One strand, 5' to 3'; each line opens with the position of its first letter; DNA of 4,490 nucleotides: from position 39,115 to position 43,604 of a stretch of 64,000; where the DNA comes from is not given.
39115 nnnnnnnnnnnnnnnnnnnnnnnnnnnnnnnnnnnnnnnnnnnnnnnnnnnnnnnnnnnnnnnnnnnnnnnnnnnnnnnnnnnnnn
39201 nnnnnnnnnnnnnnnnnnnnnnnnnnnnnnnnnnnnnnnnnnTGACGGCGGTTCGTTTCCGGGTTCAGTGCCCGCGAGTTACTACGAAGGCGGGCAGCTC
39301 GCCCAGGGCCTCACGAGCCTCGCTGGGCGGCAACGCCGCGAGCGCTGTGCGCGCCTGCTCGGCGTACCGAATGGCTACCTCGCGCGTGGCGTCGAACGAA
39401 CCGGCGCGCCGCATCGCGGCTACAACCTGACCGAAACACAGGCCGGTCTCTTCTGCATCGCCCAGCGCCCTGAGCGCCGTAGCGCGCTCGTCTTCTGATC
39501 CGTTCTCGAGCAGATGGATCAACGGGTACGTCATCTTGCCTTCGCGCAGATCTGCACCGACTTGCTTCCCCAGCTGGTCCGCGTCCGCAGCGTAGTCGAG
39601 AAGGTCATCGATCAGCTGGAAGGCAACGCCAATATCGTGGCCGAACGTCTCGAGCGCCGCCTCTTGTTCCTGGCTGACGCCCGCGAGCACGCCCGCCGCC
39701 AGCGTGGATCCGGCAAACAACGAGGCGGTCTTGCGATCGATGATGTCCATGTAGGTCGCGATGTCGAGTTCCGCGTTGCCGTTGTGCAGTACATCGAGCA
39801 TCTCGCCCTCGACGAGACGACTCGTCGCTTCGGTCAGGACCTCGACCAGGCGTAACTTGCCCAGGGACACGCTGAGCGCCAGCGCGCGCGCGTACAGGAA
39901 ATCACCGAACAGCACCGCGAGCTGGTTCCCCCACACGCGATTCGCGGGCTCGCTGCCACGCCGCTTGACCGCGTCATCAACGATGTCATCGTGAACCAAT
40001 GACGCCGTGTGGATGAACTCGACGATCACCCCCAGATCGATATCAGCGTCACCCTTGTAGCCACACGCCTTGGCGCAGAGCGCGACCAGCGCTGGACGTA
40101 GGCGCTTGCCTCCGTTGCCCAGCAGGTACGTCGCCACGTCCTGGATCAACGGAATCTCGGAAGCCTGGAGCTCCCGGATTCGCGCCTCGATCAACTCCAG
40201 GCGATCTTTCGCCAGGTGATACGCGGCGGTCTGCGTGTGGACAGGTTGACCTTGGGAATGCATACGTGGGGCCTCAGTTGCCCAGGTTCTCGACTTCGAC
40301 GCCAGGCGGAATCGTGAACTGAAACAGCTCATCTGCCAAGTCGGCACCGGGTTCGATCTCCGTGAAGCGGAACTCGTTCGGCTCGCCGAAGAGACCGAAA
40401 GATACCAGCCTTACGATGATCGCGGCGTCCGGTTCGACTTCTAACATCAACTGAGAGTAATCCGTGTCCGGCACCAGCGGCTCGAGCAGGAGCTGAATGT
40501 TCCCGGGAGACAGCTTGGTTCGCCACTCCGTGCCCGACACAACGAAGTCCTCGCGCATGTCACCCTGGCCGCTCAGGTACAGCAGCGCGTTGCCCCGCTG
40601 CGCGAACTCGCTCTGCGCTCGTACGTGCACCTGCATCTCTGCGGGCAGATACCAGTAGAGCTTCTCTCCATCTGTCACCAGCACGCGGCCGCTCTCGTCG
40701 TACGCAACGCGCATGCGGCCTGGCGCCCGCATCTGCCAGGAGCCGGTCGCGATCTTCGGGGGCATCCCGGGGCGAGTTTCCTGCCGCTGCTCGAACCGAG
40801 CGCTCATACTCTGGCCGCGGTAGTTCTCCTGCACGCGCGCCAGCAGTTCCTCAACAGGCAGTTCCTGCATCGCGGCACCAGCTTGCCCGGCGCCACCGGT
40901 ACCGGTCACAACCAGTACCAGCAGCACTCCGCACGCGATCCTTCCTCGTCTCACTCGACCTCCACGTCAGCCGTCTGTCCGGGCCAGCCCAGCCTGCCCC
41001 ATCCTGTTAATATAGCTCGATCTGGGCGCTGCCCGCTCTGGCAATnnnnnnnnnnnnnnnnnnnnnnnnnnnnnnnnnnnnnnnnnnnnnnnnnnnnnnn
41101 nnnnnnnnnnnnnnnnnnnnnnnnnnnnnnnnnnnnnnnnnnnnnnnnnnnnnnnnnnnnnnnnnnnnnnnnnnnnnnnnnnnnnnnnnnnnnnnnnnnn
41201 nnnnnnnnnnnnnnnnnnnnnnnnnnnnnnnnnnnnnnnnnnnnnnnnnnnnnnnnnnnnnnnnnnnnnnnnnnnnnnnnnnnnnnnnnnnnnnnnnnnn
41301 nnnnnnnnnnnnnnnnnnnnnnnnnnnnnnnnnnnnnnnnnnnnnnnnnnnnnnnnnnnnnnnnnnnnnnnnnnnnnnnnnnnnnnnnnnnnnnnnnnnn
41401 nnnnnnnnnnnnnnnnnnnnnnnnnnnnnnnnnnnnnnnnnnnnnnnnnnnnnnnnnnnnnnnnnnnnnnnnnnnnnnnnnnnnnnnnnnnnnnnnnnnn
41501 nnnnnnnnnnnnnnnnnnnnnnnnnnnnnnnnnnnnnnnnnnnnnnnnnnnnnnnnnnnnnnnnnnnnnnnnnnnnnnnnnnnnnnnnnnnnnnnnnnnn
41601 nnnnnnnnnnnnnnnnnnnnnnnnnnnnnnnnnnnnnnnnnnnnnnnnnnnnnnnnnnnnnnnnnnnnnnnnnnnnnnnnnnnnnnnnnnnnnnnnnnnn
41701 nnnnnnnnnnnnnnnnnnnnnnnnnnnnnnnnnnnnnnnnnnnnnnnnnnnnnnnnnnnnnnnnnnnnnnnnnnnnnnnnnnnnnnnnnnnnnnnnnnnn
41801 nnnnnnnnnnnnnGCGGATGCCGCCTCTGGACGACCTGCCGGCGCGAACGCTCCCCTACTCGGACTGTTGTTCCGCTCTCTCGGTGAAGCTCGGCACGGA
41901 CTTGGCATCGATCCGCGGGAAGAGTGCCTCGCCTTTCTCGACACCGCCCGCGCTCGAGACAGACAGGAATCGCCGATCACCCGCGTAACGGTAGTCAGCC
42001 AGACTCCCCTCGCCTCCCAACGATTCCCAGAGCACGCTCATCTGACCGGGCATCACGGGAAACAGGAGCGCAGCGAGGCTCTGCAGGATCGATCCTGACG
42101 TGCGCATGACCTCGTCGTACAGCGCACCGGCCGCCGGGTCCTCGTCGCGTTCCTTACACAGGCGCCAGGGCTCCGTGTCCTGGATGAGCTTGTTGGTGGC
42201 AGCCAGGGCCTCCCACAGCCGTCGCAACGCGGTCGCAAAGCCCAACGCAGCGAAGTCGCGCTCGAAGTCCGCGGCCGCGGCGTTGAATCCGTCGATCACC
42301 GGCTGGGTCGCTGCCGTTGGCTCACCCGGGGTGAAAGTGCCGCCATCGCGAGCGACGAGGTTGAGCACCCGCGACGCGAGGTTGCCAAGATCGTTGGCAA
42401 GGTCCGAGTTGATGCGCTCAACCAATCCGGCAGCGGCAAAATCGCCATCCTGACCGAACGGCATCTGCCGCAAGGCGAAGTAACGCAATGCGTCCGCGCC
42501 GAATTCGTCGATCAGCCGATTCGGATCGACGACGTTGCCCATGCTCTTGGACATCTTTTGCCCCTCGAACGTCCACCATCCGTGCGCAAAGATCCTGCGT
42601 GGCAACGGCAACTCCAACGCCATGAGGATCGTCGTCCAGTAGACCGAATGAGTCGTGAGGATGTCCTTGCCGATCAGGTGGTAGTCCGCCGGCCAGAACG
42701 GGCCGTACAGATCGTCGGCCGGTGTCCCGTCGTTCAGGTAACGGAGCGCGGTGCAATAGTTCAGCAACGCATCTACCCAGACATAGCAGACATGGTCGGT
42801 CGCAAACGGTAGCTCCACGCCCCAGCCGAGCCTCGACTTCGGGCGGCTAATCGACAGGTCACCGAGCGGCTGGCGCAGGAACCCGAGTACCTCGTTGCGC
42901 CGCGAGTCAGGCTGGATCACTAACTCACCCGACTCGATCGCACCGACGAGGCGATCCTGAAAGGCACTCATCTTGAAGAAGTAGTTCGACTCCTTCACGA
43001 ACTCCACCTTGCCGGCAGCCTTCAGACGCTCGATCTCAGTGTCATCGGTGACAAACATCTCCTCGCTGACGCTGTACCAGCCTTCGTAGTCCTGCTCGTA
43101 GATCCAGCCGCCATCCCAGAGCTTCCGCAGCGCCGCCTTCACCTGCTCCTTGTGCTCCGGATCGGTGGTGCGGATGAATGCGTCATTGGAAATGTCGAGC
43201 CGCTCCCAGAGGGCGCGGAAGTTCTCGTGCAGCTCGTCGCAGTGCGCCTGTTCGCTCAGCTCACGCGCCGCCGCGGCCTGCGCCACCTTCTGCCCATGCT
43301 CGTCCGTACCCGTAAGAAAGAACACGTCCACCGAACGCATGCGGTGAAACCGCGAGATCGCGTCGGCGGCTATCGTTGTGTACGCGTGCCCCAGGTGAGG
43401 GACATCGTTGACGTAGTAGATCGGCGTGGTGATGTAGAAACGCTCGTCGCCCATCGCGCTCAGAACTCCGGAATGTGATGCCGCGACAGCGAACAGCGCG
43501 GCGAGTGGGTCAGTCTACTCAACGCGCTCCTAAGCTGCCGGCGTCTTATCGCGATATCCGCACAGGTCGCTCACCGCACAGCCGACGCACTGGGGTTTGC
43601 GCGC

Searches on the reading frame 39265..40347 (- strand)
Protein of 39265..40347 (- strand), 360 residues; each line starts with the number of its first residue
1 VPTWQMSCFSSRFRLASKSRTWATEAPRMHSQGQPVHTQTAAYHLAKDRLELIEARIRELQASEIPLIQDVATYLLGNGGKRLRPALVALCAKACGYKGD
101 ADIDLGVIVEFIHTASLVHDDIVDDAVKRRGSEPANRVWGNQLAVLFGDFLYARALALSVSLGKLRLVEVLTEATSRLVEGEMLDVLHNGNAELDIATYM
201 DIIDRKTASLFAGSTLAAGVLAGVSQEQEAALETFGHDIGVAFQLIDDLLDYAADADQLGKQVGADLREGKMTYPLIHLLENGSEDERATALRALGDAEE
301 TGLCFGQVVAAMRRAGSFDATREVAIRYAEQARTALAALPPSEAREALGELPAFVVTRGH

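Call 63: search_protein_families(library=pfam, proteins=[window:39265-40347:-], max_evalue=0.00001)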
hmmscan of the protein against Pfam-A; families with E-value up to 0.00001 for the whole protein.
window:39265-40347:- (360 aa): 1 family
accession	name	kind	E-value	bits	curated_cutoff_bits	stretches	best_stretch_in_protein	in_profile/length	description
PF00348.22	polyprenyl_synt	-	2.5e-73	246.9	27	1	66-300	2-239/251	Polyprenyl synthetase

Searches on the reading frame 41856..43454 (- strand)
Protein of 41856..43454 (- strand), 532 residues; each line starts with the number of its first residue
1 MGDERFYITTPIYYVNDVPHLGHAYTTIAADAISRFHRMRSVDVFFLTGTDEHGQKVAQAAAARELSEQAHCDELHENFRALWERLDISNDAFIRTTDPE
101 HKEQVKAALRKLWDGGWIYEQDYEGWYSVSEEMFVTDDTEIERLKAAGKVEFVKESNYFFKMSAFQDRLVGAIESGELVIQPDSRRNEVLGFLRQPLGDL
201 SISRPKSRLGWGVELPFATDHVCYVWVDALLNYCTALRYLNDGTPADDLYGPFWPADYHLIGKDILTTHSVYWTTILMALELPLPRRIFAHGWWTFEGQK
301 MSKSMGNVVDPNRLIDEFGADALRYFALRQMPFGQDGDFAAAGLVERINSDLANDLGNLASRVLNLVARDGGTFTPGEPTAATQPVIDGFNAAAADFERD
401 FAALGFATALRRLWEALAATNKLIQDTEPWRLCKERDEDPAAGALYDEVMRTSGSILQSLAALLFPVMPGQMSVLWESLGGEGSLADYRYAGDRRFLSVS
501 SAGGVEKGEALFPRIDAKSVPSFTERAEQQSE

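Call 63: search_protein_families(library=pfam, proteins=[window:41856-43454:-], max_evalue=0.00001)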
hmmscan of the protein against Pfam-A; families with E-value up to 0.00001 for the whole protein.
window:41856-43454:- (532 aa): 3 families
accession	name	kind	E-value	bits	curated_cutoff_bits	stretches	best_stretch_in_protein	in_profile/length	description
PF09334.17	tRNA-synt_1g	-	2.1e-102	343.3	20.1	2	149-364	174-391/391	tRNA synthetases class I (M)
PF00133.28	tRNA-synt_1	-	8.9e-28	97.6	22.7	2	4-217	23-245/414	tRNA synthetases class I (I, L, M and V)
PF01406.26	tRNA-synt_1e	-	1.9e-14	54.2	27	1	15-130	19-134/301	tRNA synthetases class I (C) catalytic domain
